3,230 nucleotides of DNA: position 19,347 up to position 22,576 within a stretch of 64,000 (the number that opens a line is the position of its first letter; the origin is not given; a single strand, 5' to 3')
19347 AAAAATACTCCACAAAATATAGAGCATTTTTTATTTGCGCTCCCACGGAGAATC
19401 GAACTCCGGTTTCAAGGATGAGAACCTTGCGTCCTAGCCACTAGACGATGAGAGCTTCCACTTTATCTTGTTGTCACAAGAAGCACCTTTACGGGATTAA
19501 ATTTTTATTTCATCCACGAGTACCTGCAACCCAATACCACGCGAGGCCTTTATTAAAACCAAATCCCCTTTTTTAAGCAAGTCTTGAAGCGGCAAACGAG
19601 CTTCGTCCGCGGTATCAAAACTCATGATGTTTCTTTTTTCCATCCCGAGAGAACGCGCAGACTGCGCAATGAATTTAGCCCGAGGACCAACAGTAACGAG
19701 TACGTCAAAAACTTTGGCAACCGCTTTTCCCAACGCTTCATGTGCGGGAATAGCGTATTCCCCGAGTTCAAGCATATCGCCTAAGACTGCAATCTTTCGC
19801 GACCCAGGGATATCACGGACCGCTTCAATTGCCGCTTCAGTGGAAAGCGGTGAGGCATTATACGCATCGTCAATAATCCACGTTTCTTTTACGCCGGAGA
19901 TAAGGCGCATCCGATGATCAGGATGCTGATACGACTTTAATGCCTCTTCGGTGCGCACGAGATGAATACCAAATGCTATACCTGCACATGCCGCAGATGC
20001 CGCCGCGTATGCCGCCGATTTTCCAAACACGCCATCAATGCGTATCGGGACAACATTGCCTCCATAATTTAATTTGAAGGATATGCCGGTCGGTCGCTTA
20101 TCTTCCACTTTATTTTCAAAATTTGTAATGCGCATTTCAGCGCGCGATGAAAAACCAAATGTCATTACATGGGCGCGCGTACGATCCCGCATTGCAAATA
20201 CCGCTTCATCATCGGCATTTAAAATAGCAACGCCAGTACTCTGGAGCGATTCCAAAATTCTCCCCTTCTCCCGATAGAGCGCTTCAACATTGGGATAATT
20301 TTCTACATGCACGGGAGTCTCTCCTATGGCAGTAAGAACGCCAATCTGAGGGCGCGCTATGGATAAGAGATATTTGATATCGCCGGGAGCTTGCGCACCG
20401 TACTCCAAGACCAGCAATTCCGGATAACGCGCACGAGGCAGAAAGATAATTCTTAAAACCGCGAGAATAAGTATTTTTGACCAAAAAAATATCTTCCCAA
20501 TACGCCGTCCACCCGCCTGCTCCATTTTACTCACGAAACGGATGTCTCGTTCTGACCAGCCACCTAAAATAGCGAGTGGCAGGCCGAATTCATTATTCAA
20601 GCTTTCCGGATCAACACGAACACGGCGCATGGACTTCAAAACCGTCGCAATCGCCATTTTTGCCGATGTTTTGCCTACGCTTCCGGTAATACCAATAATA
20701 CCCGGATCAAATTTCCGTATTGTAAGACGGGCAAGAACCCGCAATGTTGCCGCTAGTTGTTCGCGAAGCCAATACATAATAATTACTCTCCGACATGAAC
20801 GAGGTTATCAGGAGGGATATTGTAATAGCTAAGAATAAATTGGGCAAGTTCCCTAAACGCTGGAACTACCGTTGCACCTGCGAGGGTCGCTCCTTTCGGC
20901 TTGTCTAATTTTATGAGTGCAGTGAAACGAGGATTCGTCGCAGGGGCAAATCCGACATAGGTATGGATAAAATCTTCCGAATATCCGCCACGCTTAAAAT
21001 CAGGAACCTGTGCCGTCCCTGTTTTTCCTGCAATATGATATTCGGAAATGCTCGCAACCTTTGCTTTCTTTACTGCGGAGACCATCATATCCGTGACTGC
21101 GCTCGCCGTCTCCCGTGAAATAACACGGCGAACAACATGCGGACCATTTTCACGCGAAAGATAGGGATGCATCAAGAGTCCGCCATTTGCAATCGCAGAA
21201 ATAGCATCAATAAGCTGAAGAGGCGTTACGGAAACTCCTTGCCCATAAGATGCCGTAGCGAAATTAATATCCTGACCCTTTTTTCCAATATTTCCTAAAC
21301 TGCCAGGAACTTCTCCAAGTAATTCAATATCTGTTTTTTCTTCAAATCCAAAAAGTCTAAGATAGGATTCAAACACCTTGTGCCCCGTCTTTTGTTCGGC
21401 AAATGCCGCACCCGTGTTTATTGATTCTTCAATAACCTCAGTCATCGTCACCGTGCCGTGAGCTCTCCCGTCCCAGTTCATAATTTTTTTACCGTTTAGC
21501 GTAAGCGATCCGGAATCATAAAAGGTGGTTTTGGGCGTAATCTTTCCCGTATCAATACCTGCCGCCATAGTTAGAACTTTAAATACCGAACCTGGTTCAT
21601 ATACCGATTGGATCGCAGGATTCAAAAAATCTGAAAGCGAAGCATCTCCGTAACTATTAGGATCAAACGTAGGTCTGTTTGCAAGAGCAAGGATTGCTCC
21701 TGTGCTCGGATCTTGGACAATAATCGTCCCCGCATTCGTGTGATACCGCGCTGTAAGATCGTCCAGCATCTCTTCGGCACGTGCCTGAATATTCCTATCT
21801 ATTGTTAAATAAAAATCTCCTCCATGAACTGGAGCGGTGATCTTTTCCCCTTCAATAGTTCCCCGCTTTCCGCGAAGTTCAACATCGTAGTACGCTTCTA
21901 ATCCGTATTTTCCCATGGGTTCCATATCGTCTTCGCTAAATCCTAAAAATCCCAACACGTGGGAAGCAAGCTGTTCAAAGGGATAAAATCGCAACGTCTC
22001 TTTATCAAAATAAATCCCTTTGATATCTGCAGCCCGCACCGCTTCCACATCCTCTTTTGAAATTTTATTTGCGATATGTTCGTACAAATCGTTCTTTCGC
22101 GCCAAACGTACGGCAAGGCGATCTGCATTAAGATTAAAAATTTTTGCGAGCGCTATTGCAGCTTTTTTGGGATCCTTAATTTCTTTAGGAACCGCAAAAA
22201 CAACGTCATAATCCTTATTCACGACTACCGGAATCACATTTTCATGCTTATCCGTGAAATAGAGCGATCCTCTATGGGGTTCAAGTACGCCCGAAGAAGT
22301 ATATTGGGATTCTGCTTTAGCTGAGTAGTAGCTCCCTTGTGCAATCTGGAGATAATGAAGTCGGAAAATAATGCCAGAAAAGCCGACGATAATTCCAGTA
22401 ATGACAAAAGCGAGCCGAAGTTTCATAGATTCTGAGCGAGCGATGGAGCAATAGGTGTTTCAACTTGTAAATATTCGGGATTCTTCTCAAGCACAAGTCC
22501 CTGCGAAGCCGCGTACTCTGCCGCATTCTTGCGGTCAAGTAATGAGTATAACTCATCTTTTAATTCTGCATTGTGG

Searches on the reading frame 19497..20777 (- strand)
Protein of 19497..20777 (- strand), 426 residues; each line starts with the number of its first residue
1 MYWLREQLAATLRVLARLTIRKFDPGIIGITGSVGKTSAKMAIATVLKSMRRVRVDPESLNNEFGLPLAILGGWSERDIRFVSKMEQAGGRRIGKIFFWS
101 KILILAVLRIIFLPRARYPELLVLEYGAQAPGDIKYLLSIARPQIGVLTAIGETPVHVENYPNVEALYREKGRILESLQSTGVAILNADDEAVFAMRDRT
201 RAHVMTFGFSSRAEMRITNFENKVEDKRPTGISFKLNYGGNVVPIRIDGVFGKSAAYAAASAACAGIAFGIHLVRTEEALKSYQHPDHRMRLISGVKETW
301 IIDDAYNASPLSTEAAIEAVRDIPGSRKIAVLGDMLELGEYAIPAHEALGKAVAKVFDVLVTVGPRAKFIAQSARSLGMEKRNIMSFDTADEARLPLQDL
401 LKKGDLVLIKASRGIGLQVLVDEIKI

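Call 84: search_protein_families(library=pfam, proteins=[window:19497-20777:-], max_evalue=0.00001)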
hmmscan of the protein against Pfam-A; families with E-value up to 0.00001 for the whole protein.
window:19497-20777:- (426 aa): 2 families
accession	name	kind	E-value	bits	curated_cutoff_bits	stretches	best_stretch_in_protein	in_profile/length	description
PF08245.18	Mur_ligase_M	-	1.4e-21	77.8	24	1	119-262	57-196/200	Mur ligase middle domain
PF02875.26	Mur_ligase_C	-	2.3e-21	77.4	28.4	1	288-413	1-127/127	Mur ligase, glutamate ligase domain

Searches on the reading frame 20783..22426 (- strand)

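Call 84: search_protein_families(library=pfam, proteins=[window:20783-22426:-], max_evalue=0.00001)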
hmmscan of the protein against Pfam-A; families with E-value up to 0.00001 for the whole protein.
window:20783-22426:- (547 aa): 2 families
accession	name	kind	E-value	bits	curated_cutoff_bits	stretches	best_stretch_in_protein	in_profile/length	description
PF00905.27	Transpeptidase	-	2.9e-69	234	22.1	1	233-527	1-297/299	Penicillin binding protein transpeptidase domain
PF03717.20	PBP_dimer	-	1.3e-13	52.2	24.4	1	49-192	3-166/180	Penicillin-binding Protein dimerisation domain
